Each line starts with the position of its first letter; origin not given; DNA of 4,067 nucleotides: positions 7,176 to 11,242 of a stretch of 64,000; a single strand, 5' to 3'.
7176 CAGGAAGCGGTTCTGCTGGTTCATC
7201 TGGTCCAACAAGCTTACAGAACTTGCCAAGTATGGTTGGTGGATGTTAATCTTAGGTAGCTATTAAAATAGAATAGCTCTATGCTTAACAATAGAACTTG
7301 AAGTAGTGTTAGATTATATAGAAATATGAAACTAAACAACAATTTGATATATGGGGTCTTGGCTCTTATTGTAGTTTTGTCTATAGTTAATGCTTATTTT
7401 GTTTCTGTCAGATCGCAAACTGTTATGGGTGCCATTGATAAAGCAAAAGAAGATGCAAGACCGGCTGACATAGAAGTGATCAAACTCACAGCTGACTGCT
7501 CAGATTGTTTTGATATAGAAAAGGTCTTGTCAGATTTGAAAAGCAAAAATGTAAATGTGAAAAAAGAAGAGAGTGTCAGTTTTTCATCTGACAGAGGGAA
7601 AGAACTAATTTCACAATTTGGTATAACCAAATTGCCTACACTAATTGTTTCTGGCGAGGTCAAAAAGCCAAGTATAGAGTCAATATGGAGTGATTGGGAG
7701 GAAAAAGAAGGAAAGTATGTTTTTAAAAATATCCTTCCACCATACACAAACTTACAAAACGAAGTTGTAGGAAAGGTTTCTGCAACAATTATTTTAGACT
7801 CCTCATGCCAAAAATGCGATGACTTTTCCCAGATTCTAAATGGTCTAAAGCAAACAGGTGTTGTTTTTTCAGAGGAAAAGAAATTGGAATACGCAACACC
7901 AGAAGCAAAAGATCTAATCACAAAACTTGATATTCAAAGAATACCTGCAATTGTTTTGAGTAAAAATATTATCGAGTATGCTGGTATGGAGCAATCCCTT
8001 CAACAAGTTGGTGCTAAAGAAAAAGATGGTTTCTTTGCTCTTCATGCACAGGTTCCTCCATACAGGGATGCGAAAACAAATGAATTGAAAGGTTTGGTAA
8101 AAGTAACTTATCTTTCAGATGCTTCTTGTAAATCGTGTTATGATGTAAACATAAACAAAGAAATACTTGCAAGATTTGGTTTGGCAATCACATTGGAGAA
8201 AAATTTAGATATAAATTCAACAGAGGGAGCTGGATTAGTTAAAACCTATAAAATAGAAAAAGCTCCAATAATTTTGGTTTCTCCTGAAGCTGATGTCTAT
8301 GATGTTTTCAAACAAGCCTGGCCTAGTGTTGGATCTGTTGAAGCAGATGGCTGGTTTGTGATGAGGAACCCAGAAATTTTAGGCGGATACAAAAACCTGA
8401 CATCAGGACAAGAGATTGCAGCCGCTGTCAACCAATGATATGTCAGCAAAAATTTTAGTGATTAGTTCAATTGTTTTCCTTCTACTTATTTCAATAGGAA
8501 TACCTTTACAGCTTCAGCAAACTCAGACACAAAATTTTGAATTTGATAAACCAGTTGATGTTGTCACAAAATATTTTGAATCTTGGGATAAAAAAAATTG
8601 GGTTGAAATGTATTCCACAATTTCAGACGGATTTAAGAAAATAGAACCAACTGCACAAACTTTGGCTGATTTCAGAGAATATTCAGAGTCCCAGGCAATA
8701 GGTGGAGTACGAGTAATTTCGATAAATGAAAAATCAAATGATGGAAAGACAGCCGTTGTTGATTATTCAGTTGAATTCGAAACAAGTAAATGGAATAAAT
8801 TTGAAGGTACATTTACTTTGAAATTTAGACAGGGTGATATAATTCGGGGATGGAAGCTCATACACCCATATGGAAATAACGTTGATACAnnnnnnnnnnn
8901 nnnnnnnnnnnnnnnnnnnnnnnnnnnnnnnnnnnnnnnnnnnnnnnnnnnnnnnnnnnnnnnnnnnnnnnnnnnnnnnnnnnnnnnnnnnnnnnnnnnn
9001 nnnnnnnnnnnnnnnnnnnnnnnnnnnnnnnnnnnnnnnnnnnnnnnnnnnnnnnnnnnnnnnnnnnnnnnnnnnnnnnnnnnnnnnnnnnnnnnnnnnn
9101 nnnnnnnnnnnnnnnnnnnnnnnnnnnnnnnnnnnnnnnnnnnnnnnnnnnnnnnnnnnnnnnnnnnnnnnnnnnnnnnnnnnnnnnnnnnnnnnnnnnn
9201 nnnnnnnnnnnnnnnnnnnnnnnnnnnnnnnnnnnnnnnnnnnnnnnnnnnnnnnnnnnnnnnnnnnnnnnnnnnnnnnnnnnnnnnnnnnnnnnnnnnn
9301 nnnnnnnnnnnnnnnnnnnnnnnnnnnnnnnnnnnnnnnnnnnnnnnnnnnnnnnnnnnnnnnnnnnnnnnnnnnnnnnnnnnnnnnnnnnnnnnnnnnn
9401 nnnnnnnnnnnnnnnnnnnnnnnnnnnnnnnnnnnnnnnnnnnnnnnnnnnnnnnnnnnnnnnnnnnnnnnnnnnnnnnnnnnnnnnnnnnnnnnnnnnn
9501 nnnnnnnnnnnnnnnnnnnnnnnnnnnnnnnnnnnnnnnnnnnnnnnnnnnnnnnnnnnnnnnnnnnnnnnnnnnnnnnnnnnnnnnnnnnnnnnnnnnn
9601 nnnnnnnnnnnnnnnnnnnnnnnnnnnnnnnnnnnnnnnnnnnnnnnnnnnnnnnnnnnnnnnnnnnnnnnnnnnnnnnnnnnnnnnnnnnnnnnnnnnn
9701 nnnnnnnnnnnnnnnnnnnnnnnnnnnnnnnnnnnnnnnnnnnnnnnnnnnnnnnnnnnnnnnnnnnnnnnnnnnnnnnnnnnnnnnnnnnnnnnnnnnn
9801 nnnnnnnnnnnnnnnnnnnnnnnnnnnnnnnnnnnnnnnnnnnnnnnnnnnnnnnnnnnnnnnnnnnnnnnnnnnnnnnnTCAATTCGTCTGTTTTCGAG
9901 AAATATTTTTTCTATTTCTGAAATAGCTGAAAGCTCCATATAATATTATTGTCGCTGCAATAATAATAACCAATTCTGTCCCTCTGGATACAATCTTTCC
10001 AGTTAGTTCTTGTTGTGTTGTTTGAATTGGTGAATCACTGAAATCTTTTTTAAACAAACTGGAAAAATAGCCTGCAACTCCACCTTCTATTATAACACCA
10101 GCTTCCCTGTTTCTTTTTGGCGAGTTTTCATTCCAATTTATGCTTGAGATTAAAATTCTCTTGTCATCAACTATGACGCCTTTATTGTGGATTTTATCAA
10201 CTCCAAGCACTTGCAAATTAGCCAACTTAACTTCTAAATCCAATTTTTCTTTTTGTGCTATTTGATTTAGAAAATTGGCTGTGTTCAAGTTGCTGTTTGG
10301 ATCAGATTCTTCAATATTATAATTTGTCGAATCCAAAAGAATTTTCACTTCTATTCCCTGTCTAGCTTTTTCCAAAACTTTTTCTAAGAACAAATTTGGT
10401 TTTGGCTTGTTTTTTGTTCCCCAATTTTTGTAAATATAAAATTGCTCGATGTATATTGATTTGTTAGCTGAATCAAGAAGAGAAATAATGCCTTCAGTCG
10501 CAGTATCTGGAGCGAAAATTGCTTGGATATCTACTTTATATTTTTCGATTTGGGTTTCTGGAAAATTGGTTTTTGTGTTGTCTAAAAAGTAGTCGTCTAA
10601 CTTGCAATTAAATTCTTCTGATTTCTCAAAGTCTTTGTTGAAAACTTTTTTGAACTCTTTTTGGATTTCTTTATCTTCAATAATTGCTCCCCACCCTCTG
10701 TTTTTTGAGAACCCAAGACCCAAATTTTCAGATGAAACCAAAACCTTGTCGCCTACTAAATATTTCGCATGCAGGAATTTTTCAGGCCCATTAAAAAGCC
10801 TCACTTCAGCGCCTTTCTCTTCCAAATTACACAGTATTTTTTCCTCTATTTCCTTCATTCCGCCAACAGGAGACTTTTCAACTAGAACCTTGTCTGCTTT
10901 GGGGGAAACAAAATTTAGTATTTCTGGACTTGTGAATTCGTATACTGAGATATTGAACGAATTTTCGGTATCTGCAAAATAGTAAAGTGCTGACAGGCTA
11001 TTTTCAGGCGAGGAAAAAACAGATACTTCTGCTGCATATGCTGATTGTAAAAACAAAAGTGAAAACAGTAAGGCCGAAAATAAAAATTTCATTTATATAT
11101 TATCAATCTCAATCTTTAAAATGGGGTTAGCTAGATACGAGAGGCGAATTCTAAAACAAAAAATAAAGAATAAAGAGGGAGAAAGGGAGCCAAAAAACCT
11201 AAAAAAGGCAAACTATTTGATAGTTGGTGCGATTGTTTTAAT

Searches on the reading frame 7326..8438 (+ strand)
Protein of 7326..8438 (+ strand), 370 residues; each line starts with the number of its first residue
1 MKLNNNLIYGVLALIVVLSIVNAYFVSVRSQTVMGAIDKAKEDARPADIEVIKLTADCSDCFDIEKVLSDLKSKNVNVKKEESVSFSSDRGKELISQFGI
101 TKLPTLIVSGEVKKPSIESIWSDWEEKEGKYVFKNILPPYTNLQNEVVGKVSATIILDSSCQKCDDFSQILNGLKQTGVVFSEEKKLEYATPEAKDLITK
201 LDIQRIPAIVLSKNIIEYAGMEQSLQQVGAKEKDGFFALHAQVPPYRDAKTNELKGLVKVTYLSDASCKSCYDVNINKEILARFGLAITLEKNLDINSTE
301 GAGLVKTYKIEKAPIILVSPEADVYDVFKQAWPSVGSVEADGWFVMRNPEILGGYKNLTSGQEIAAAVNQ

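Call 62: search_protein_families(library=pfam, proteins=[window:7326-8438:+], max_evalue=0.00001)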
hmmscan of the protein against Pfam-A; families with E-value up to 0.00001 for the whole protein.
window:7326-8438:+ (370 aa): 2 families
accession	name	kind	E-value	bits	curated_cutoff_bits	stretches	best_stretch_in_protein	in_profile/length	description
PF13192.12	Thioredoxin_3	-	3.2e-06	27.5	24.8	0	48-113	2-60/76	Thioredoxin domain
PF13905.12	Thioredoxin_8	-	8.2e-06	26.5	27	0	30-108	16-87/94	Thioredoxin-like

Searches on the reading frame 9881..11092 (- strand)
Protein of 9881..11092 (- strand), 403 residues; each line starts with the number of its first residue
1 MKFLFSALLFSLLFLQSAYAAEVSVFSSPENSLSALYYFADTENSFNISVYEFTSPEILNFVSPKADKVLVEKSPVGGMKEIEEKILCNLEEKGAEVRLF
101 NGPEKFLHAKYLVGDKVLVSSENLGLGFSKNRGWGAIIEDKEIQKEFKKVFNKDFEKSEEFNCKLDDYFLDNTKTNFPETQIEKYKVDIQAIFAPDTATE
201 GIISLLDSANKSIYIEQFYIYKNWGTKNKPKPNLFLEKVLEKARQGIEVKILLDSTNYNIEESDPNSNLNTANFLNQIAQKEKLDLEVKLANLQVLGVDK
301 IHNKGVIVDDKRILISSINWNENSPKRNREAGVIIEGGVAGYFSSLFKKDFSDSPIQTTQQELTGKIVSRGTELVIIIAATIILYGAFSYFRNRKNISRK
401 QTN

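Call 62: search_protein_families(library=pfam, proteins=[window:9881-11092:-], max_evalue=0.00001)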
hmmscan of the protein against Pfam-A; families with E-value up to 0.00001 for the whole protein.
window:9881-11092:- (403 aa): 2 families
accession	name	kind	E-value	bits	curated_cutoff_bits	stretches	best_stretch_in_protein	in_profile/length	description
PF13091.12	PLDc_2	-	7.2e-27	94.3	27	2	202-348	1-129/132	PLD-like domain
PF00614.28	PLDc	-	6.1e-06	26.5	21.9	0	302-324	6-28/28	Phospholipase D Active site motif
